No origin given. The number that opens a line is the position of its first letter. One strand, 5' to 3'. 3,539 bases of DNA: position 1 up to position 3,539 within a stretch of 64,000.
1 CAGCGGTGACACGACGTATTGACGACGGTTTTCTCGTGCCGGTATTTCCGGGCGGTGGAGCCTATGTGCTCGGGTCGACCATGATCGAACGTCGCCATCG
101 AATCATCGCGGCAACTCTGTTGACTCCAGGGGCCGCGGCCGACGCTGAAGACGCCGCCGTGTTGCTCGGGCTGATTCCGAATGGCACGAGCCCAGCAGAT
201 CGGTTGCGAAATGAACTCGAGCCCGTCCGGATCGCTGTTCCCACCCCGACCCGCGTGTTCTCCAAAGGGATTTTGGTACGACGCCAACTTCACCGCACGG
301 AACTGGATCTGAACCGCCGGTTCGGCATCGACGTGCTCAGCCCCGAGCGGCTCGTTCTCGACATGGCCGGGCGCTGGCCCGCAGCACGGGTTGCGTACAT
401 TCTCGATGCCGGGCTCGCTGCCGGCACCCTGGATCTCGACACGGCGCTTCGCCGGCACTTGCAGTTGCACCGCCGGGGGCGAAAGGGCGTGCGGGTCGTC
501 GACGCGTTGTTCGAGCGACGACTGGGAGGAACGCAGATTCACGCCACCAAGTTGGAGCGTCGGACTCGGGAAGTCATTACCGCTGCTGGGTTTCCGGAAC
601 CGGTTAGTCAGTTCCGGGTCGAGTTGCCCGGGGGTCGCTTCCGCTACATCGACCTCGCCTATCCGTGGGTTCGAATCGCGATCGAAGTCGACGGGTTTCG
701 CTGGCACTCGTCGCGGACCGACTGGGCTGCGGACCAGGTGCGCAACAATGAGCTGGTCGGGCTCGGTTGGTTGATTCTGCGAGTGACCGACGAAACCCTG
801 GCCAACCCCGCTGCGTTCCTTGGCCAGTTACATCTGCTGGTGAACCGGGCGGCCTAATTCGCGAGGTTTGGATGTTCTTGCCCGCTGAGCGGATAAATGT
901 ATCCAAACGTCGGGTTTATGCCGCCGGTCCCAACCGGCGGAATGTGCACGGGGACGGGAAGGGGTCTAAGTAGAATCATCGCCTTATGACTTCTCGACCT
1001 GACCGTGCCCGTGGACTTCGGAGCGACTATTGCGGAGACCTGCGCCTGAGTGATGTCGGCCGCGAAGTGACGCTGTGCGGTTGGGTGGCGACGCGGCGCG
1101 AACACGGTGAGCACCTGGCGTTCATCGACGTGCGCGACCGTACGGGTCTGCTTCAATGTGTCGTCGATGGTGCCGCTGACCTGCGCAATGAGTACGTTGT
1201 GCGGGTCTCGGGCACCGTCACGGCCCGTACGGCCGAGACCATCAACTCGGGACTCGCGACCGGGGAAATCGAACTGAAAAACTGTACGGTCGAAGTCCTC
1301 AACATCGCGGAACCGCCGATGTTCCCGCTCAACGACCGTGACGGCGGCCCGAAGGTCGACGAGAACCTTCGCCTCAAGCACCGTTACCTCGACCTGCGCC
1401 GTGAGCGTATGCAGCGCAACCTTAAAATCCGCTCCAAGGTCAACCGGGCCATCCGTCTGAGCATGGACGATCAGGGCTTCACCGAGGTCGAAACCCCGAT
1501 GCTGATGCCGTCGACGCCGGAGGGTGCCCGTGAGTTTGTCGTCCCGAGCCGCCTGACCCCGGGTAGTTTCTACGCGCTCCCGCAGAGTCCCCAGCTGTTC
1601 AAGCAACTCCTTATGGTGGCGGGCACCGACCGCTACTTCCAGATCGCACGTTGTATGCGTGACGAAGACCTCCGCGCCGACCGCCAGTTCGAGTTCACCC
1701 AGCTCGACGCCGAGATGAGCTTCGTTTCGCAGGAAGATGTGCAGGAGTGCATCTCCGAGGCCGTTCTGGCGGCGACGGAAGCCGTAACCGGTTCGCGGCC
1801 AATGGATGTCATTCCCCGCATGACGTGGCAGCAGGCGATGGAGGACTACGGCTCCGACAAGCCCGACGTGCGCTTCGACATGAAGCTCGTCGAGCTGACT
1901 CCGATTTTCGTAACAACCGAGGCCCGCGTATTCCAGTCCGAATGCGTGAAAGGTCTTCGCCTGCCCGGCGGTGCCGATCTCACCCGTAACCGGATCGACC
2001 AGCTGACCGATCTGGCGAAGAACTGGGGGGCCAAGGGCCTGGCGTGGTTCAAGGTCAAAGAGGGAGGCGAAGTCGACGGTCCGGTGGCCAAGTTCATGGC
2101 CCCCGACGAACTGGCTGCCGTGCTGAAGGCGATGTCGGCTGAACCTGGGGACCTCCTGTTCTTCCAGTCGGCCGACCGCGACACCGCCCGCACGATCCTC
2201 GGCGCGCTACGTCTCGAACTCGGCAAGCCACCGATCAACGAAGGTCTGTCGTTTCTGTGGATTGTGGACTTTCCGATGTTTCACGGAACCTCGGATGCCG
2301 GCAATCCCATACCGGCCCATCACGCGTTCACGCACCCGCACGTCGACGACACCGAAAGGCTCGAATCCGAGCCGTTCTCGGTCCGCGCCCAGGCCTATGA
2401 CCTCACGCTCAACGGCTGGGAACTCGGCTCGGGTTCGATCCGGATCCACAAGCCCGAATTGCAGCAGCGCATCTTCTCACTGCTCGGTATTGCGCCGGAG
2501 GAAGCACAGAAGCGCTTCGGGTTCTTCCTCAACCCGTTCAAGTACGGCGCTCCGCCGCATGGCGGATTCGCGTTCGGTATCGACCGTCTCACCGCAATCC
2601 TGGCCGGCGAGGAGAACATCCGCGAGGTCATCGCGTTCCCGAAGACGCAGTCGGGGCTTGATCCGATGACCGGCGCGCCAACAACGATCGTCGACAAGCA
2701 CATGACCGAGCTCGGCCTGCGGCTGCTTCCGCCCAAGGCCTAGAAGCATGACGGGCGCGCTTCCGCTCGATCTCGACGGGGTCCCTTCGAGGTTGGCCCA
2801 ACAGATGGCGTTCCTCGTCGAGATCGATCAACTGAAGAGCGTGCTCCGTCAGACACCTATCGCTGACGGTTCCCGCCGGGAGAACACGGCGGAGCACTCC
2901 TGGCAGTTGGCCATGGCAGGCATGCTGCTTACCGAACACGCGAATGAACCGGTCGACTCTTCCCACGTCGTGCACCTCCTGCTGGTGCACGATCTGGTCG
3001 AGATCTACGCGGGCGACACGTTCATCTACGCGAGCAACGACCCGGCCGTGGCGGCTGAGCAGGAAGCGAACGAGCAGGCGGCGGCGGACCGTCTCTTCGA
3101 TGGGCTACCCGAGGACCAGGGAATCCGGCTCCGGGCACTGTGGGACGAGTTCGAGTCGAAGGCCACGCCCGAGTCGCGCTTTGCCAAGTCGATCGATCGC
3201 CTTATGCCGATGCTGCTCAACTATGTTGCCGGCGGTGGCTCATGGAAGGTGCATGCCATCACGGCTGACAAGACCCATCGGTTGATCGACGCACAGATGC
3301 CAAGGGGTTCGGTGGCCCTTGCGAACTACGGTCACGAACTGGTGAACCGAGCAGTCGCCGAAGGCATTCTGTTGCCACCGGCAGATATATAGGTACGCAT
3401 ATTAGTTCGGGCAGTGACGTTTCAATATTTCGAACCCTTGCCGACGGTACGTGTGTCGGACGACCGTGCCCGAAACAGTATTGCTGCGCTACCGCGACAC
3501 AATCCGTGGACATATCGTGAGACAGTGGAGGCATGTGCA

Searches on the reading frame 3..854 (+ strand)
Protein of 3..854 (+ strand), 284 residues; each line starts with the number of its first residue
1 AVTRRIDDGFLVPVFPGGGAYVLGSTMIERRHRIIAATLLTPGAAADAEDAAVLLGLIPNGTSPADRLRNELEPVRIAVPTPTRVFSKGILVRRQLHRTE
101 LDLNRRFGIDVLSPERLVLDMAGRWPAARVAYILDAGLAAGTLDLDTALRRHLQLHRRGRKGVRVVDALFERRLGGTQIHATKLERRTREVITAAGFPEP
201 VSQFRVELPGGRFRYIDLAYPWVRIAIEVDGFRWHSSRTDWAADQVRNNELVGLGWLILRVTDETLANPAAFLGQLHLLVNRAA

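Call 89: search_protein_families(library=pfam, proteins=[window:3-854:+], max_evalue=0.001)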
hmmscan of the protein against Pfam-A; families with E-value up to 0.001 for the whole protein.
window:3-854:+ (284 aa): 1 family
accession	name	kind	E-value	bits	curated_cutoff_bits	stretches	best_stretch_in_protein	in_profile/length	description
PF18741.7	MTES_1575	-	1.3e-08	35.2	38.2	1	223-265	38-80/96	REase_MTES_1575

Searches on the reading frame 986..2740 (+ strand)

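Call 89: search_protein_families(library=pfam, proteins=[window:986-2740:+], max_evalue=0.001)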
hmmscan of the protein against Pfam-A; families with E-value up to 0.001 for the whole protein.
window:986-2740:+ (585 aa): 3 families
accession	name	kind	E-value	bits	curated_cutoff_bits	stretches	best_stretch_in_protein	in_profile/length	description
PF00152.25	tRNA-synt_2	-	9.7e-116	386.6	25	1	125-555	1-308/308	tRNA synthetases class II (D, K and N)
PF02938.19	GAD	-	8.7e-21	74.4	23.4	1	318-404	8-94/95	GAD domain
PF01336.31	tRNA_anti-codon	-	1.2e-12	48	27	1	28-104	1-74/75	OB-fold nucleic acid binding domain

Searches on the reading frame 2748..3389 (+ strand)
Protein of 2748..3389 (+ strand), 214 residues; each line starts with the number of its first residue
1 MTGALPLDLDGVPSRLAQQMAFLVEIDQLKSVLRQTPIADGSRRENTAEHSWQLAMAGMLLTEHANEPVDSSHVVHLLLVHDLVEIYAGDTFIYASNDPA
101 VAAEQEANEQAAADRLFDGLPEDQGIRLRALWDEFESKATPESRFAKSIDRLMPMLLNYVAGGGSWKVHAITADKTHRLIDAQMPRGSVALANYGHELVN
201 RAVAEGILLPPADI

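Call 89: search_protein_families(library=pfam, proteins=[window:2748-3389:+], max_evalue=0.001)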
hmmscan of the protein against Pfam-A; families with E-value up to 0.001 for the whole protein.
window:2748-3389:+ (214 aa): 2 families
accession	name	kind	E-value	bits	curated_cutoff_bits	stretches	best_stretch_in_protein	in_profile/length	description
PF13023.12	HD_3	-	1.1e-47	162.4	22.5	1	26-179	1-152/165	HD domain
PF12917.13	YfbR-like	-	4.2e-11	43.3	25.9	1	22-152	2-135/182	5'-deoxynucleotidase YfbR-like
